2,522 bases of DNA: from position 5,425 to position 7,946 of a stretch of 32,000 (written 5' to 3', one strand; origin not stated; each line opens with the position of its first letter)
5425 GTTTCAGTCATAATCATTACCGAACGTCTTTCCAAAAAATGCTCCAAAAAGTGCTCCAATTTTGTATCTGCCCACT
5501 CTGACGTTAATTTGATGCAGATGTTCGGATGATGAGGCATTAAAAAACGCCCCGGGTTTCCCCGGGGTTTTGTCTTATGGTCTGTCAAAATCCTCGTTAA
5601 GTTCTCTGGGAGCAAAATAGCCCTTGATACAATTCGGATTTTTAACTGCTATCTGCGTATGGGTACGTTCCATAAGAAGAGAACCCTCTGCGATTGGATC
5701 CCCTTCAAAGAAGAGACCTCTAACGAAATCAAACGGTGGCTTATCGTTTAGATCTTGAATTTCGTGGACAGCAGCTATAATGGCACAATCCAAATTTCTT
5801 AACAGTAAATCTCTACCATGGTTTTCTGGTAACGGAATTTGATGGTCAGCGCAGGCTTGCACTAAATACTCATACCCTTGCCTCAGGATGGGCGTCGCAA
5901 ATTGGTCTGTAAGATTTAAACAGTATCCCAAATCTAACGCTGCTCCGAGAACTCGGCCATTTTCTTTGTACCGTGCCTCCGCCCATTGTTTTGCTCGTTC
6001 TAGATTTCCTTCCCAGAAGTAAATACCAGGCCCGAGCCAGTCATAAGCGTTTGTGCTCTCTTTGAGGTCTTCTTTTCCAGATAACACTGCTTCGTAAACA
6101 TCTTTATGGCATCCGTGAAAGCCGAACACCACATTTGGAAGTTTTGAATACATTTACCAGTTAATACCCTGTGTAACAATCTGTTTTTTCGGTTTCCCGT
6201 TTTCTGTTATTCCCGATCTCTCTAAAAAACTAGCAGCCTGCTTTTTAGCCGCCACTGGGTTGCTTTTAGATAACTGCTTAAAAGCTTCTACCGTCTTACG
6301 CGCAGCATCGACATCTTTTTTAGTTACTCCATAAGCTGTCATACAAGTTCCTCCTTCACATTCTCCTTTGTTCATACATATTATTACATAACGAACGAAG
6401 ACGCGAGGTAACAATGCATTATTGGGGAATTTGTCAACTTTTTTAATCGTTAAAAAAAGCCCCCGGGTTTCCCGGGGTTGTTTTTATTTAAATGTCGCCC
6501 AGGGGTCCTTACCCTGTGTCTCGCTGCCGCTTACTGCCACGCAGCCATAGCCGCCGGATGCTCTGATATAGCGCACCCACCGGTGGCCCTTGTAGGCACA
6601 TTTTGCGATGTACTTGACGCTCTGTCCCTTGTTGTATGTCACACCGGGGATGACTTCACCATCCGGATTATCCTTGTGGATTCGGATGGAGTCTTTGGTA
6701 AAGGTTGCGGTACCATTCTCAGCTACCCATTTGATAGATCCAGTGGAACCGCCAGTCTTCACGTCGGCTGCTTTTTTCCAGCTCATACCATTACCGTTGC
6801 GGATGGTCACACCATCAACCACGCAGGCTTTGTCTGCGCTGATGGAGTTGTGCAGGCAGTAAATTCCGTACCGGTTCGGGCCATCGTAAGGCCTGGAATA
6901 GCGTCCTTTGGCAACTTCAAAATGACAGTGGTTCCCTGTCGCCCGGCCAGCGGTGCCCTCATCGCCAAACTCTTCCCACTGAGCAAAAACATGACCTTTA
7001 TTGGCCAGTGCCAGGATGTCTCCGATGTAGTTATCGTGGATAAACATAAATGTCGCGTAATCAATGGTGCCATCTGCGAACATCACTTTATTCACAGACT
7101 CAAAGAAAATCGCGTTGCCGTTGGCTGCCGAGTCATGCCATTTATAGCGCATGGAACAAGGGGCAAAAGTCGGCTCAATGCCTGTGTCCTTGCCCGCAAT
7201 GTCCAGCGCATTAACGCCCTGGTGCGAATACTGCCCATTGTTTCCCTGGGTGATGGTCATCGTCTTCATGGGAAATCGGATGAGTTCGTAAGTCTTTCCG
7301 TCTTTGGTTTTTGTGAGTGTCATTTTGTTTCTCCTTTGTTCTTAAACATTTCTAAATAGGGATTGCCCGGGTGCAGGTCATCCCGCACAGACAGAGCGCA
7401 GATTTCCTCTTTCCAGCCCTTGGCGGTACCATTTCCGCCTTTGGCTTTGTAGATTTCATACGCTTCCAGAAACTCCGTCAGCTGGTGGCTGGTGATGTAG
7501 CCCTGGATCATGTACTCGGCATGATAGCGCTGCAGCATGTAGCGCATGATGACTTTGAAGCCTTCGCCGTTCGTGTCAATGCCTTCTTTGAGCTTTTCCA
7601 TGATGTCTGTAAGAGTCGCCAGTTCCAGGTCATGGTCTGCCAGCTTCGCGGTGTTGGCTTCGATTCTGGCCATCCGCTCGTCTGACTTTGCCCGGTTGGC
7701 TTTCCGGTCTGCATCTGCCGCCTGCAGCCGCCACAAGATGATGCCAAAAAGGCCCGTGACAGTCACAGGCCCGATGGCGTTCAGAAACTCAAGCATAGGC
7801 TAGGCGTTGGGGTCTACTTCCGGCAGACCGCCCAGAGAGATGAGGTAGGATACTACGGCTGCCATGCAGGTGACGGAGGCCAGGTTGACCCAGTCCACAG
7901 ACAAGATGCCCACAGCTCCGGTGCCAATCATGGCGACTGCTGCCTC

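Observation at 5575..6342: Prophage-end two-gene moron: small basic protein translationally coupled to a DT/PARP-like (H-Y-Q) candidate ADP-ribosyltransferase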

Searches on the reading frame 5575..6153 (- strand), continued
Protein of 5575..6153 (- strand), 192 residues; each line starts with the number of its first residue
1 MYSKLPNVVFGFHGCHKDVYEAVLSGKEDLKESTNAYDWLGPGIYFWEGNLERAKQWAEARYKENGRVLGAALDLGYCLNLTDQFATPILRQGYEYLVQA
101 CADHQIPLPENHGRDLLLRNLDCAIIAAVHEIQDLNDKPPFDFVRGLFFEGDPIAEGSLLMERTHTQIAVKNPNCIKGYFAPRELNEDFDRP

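Call 85: list_cluster_members(proteins=[window:5578-6153:-, window:6157-6342:-, P0002, P0100, P0115])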
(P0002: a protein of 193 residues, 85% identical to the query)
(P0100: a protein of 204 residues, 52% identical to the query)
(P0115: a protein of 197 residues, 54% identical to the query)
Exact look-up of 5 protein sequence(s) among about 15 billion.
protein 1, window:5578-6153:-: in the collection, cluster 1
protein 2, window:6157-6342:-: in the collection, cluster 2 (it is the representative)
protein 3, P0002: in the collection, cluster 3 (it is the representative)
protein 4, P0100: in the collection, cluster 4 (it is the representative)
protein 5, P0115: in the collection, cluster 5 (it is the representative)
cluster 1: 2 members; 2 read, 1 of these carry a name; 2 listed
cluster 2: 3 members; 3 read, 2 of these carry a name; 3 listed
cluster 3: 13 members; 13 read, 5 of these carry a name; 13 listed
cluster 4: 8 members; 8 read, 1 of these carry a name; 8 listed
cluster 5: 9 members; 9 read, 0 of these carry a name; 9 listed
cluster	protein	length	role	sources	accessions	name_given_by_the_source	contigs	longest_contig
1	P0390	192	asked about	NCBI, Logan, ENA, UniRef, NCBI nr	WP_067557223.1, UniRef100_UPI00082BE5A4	hypothetical protein [Faecalibaculum rodentium] | hypothetical protein n=1 Tax=Faecalibaculum rodentium TaxID=1702221 RepID=UPI00082BE5A4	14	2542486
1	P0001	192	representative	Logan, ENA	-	-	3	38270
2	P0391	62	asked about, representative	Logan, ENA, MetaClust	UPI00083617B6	status=active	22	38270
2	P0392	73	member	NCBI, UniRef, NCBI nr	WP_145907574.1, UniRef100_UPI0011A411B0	hypothetical protein [Faecalibaculum rodentium] | hypothetical protein n=1 Tax=Faecalibaculum rodentium TaxID=1702221 RepID=UPI0011A411B0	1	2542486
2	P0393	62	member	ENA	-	-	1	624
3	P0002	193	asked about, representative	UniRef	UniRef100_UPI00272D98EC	hypothetical protein n=1 Tax=Faecalibaculum rodentium TaxID=1702221 RepID=UPI00272D98EC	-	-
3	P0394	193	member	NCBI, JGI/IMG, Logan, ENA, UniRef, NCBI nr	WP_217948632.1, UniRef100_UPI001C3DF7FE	hypothetical protein [Faecalibaculum rodentium] | hypothetical protein | hypothetical protein n=1 Tax=Faecalibaculum rodentium TaxID=1702221 RepID=UPI001C3DF7FE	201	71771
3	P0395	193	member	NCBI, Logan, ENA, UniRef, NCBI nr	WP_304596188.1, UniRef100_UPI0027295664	hypothetical protein [Faecalibaculum rodentium] | hypothetical protein n=1 Tax=Faecalibaculum rodentium TaxID=1702221 RepID=UPI0027295664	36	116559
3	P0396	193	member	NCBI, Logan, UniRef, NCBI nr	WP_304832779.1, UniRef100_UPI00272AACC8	hypothetical protein [Faecalibaculum rodentium] | hypothetical protein n=1 Tax=Faecalibaculum rodentium TaxID=1702221 RepID=UPI00272AACC8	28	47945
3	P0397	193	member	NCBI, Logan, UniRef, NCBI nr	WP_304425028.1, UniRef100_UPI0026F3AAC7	hypothetical protein [Faecalibaculum rodentium] | hypothetical protein n=1 Tax=Faecalibaculum rodentium TaxID=1702221 RepID=UPI0026F3AAC7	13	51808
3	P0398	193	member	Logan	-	-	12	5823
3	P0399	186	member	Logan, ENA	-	-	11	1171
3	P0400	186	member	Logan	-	-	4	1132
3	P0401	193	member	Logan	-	-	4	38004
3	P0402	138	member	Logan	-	-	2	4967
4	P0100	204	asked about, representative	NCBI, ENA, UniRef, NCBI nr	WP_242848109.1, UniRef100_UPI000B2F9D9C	hypothetical protein [Ruminococcus sp. HUN007] | hypothetical protein n=1 Tax=Ruminococcus sp. HUN007 TaxID=1514668 RepID=UPI000B2F9D9C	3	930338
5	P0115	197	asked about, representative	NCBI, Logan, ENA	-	-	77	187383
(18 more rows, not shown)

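Call 87: search_protein_families(library=pfam, proteins=[P0007, P0071, P0078, P0099, P0103, P0104], max_evalue=0.1)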
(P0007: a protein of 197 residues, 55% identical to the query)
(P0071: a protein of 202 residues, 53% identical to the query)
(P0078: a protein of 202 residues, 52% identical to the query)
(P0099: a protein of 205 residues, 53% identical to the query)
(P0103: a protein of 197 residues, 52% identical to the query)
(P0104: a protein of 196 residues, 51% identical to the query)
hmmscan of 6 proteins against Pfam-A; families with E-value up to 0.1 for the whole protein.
P0007 (197 aa): 1 family
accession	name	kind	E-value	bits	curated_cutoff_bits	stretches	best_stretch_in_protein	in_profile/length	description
PF00644.27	PARP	-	2.5e-05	24.3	26.7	1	5-97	45-139/199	Poly(ADP-ribose) polymerase catalytic domain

P0071 (202 aa): 2 families
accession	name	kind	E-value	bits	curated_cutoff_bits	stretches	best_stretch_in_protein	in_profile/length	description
PF00644.27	PARP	-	5.1e-06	26.6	26.7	1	9-112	44-149/199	Poly(ADP-ribose) polymerase catalytic domain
PF19537.4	DUF6061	-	0.0085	16.2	23.7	1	88-143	11-66/81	Family of unknown function (DUF6061)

P0078 (202 aa): 1 family
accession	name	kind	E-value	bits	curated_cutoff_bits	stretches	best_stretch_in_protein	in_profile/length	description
PF00644.27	PARP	-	5.7e-06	26.4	26.7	1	9-112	44-149/199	Poly(ADP-ribose) polymerase catalytic domain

P0099 (205 aa): 1 family
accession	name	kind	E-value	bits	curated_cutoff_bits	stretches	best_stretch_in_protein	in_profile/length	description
PF00644.27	PARP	-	1.9e-05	24.7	26.7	1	13-109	45-143/199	Poly(ADP-ribose) polymerase catalytic domain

P0103 (197 aa): 1 family
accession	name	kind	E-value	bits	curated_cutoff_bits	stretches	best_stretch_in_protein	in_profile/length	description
PF00644.27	PARP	-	1.4e-05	25.2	26.7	1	3-99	44-141/199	Poly(ADP-ribose) polymerase catalytic domain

P0104 (196 aa): 1 family
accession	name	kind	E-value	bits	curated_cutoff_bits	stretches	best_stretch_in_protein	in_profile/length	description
PF00644.27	PARP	-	1.6e-06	28.2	26.7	1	3-100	44-143/199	Poly(ADP-ribose) polymerase catalytic domain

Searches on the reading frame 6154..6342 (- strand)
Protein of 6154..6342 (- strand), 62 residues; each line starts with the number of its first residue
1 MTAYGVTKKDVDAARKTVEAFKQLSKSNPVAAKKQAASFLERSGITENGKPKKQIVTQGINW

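Call 3: search_protein_families(library=pfam, proteins=[window:6154-6342:-], max_evalue=1)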
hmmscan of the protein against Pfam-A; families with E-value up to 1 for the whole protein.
window:6154-6342:- (62 aa): 0 families

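Call 4: search_protein_families(library=phrogs, proteins=[window:6154-6342:-], max_evalue=1)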
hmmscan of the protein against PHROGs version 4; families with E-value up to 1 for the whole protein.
window:6154-6342:- (62 aa): 2 families
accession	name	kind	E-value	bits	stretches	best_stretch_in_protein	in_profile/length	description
phrog_5058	-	unknown function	0.02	15.9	1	1-19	1-19/49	-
phrog_38816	-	unknown function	0.25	12.5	1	1-22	41-62/73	-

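Call 5: search_protein_families(library=padloc, proteins=[window:6154-6342:-], max_evalue=1)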
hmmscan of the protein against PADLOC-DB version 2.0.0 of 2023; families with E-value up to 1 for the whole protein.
window:6154-6342:- (62 aa): 0 families

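Call 6: search_protein_families(library=ncbifam, proteins=[window:6154-6342:-], max_evalue=1)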
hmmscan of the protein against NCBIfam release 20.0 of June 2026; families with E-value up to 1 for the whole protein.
window:6154-6342:- (62 aa): 0 families

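Call 58: search_protein_families(library=pfam, alignment_id=A5, max_evalue=0.1)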
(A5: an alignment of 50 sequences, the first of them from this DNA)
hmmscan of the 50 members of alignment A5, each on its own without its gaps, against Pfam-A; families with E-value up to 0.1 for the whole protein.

A. member 1, seq(62 aa): 0 families

B. families by the number of members that match (of 50 scanned): 23 families
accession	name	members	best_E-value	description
PF24406.1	nSTAND_NTPase4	5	0.0037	Novel STAND NTPase 4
PF04408.29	HA2_N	2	0.027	Helicase associated domain (HA2), winged-helix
PF12923.12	RRP7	1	0.0064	Ribosomal RNA-processing protein 7 (RRP7) C-terminal domain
PF23058.1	RBD_ZCCHC3_2nd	1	0.011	ZCCHC3, second RNA-binding domain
PF21528.2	CC2D1A-B_DM14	1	0.021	Coiled-coil and C2 domain-containing protein 1, DM14 domain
PF11725.13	AvrE_T3Es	1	0.026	AvrE-family Type-III effector proteins (T3Es)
PF18822.6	CdvA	1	0.039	CdvA-like coiled-coil domain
PF10456.14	BAR_3_WASP_bdg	1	0.04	WASP-binding domain of Sorting nexin protein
PF24192.1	DUF7417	1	0.041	Domain of unknown function (DUF7417)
PF25311.1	WDGH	1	0.044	WDGH domain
PF10685.14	KGG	1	0.05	Stress-induced bacterial acidophilic repeat motif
PF20231.3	DUF6589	1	0.055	Family of unknown function (DUF6589)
PF07637.16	PSD5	1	0.055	Protein of unknown function (DUF1595)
PF21097.3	SR_plectin_7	1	0.058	Spectrin repeat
PF10789.14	Phage_RpbA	1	0.061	Phage RNA polymerase binding, RpbA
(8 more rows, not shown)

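Call 59: search_solved_structures(query=A5, max_evalue=1, show_alignments=2)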
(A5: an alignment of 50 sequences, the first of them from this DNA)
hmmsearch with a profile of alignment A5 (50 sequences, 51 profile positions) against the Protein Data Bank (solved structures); distinct sequences matched with E-value up to 1: 22.
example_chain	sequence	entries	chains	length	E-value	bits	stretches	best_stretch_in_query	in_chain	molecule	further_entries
2jws_A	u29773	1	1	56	0.0037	20.6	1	15-39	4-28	Ga88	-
2lhg_A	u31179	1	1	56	0.004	20.4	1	15-39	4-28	GB98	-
2n35_A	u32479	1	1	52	0.04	17.3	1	20-37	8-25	Albumin binding protein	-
9s61_A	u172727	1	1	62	0.044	17.1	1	1-26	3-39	DBL8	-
2lhd_A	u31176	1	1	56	0.077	16.3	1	15-37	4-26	GB98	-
2lhc_A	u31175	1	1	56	0.078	16.3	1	15-37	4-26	Ga98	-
2kdl_A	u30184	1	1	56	0.091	16.1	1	15-37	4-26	designed protein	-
3lyf_A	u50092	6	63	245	0.16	15.3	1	22-45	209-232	Nucleocapsid protein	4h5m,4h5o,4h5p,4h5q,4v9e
3ouo_A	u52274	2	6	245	0.16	15.3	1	22-45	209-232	Nucleoprotein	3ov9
6gos_1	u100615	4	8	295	0.17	15.2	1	21-42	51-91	Microcin B17-processing protein McbB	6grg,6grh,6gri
2lni_A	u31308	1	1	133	0.19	15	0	8-28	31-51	Stress-induced-phosphoprotein 1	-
5j0k_A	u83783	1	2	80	0.25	14.7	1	4-34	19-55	designed protein 2L4HC2_23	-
11hk_A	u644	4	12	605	0.3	14.4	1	3-34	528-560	E-FICS-v3 | Spike protein S2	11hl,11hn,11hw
4omv_A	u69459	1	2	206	0.33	14.3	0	18-42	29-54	Macrophage growth locus, subunit A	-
5u51_A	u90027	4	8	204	0.38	14.1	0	18-42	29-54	Macrophage growth locus A | MglA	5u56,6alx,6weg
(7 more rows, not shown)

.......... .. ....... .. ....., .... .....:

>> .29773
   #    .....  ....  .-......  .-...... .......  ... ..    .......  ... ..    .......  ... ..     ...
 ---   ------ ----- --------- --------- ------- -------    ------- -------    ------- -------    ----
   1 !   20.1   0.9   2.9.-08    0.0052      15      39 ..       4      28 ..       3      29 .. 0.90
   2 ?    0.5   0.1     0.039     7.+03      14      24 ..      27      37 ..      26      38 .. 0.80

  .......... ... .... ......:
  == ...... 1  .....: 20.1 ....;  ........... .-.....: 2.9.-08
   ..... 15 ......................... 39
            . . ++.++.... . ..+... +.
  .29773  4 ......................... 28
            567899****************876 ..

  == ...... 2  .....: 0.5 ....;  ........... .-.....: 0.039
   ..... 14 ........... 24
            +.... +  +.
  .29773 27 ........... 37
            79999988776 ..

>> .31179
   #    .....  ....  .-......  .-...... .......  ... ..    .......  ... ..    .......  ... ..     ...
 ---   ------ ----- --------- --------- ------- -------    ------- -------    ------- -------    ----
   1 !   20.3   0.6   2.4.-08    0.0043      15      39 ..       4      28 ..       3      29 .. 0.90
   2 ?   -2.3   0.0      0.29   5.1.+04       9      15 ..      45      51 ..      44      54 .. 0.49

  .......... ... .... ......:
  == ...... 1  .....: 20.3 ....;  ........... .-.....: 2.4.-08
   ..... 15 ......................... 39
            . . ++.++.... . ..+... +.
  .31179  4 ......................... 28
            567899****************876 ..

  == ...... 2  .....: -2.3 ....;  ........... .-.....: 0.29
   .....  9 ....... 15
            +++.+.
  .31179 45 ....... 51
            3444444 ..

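Call 90: find_homologous_proteins(query=A5, max_evalue=0.001)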
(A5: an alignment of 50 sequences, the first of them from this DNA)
Query A5 (50 sequences) (62 aa, profile of the alignment): 30 proteins with E <= 0.001 among 142 candidates.
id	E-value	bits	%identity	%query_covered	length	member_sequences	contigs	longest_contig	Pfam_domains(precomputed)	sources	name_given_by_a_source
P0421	1.8e-14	71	-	-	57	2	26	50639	-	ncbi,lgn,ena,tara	tara:strand:+ start:293 stop:466 length:174 start_codon:yes stop_codon:yes gene_type:complete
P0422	1.0e-13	69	-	-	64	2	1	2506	-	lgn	-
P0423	1.1e-12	66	-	-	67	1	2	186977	-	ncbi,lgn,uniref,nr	ncbi:hypothetical protein [Flavobacterium muglaense]|uniref:Uncharacterized protein n=1 Tax=Flavobac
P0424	1.4e-12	65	-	-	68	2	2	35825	-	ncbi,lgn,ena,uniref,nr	ncbi:hypothetical protein [Flavobacterium sp.]|uniref:hypothetical protein n=1 Tax=Flavobacterium sp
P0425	1.5e-11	62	-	-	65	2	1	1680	-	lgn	-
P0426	1.7e-11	62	35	27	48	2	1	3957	-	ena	-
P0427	2.9e-11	61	50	13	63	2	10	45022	-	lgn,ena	-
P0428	4.7e-11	60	40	24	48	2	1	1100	-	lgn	-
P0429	2.2e-10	58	35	27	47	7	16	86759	-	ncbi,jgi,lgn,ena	-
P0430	2.4e-10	58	-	-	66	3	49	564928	-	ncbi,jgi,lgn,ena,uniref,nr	ncbi:hypothetical protein GOQ30_02490 [Flavobacterium sp. TP390]|uniref:Uncharacterized protein n=1 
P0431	1.6e-9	55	41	34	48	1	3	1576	-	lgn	-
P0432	1.8e-9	55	-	-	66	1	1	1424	-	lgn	-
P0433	3.3e-9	54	-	-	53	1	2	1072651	-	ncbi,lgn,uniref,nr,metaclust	ncbi:hypothetical protein [Acetivibrio cellulolyticus]|uniref:hypothetical protein n=1 Tax=Acetivibr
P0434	7.6e-9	53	-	-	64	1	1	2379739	-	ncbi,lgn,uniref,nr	ncbi:hypothetical protein BWD42_07810 [Sphingobacterium sp. CZ-UAM]|uniref:hypothetical protein n=1 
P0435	2.1e-8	52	-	-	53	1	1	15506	-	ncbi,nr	ncbi:MAG: hypothetical protein Q8920_11330 [Bacillota bacterium]|nr:hypothetical protein [Bacillota 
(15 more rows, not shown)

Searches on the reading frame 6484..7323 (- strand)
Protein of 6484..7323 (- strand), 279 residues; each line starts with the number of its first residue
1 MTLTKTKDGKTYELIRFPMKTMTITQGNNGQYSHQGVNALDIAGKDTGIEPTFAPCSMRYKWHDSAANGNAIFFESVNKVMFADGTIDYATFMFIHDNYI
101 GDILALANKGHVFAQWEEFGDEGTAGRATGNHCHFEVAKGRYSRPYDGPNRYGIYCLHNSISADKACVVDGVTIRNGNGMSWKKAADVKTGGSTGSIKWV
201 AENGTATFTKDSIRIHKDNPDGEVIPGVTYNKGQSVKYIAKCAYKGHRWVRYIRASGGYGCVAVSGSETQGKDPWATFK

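Call 3: search_protein_families(library=pfam, proteins=[window:6484-7323:-], max_evalue=1)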
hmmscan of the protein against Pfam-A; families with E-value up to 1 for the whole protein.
window:6484-7323:- (279 aa): 1 family
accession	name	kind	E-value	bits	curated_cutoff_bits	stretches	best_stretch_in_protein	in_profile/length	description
PF08460.16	SH3_5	-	0.019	15.5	22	1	213-264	17-68/68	Bacterial SH3 domain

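Call 4: search_protein_families(library=phrogs, proteins=[window:6484-7323:-], max_evalue=1)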
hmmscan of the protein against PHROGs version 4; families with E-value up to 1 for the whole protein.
window:6484-7323:- (279 aa): 7 families
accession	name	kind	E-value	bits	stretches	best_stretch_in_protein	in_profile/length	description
phrog_11037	-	unknown function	6.5e-27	95.7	1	8-195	162-338/365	-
phrog_9066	-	lysis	2.2e-14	54.2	1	16-209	17-193/413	endolysin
phrog_1309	-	lysis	3.6e-07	30.9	1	188-272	319-401/410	endolysin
phrog_833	-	lysis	0.0027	18.4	1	190-278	215-293/294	endolysin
phrog_3578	-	lysis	0.041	14.3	1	119-229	318-384/405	endolysin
phrog_6700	-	lysis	0.094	10.5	1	105-140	2679-2714/2898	endolysin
phrog_7767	-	other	0.12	13.1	1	110-141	79-111/194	metallo-endopeptidase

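Call 79: find_encoding_contigs(protein=window:6484-7323:-, flank=3500, max_places=8)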
Protein window:6484-7323:- (279 aa): 22 contigs read that carry it; 6 places shown.
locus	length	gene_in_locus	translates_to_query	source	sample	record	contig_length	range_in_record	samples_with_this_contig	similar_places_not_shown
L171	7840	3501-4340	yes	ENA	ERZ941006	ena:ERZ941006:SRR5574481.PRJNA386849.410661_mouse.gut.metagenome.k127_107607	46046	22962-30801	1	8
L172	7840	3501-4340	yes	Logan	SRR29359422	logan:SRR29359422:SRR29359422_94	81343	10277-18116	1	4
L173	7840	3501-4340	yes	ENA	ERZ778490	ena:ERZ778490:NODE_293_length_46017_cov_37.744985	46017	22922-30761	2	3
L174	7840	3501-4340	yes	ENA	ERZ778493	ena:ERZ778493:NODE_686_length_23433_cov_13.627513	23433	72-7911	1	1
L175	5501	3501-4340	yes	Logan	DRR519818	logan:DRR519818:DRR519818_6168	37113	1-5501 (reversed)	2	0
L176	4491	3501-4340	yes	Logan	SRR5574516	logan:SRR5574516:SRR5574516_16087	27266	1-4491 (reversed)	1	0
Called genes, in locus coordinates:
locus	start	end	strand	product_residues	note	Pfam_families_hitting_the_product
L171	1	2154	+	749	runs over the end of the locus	PF05895:DUF859, PF21939:Gp10_C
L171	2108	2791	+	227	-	PF02839:CBM_5_12 (faint)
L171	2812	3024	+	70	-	PF16945:Phage_r1t_holin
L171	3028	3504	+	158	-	-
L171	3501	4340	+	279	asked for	-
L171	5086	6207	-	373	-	PF14657:Arm-DNA-bind_4, PF14659:Phage_int_SAM_3, PF22022:Phage_int_M (weak), PF00589:Phage_integrase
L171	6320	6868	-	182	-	-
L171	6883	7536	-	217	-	PF01381:HTH_3, PF12844:HTH_19, PF13560:HTH_31, PF00717:Peptidase_S24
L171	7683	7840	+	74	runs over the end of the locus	-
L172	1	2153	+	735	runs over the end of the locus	PF05895:DUF859, PF21939:Gp10_C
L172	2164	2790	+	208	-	PF02839:CBM_5_12 (faint)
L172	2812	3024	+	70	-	PF16945:Phage_r1t_holin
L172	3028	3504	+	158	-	-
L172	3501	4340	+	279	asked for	-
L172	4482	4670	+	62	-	-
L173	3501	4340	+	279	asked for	-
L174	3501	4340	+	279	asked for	-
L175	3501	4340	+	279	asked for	-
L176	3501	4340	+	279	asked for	-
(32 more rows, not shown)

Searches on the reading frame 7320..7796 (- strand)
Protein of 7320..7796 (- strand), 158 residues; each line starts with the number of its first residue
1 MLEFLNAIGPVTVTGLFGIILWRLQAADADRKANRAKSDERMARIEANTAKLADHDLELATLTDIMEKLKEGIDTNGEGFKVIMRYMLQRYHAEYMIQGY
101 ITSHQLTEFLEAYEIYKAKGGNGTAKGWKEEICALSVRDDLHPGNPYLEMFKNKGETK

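Call 3: search_protein_families(library=pfam, proteins=[window:7320-7796:-], max_evalue=1)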
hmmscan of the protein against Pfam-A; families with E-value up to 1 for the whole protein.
window:7320-7796:- (158 aa): 2 families
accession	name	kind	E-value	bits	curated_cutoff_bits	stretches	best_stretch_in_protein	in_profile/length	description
PF17674.7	HHH_9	-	0.11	13.8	23.1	1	36-71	31-64/70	HHH domain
PF23056.1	NTF2_MEX67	-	0.27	11.3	28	1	9-38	151-181/218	MEX67-like, NTF2-like domain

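Call 4: search_protein_families(library=phrogs, proteins=[window:7320-7796:-], max_evalue=1)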
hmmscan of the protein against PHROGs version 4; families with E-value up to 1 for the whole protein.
window:7320-7796:- (158 aa): 4 families
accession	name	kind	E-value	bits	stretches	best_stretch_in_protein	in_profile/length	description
phrog_4257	-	unknown function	3.6e-11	44.5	1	13-140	14-136/138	-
phrog_4105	-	unknown function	1.1e-10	42.7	1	69-139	30-100/103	-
phrog_736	-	unknown function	0.015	16.4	1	3-75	7-84/112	-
phrog_30587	-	unknown function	0.081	14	1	20-73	54-107/128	-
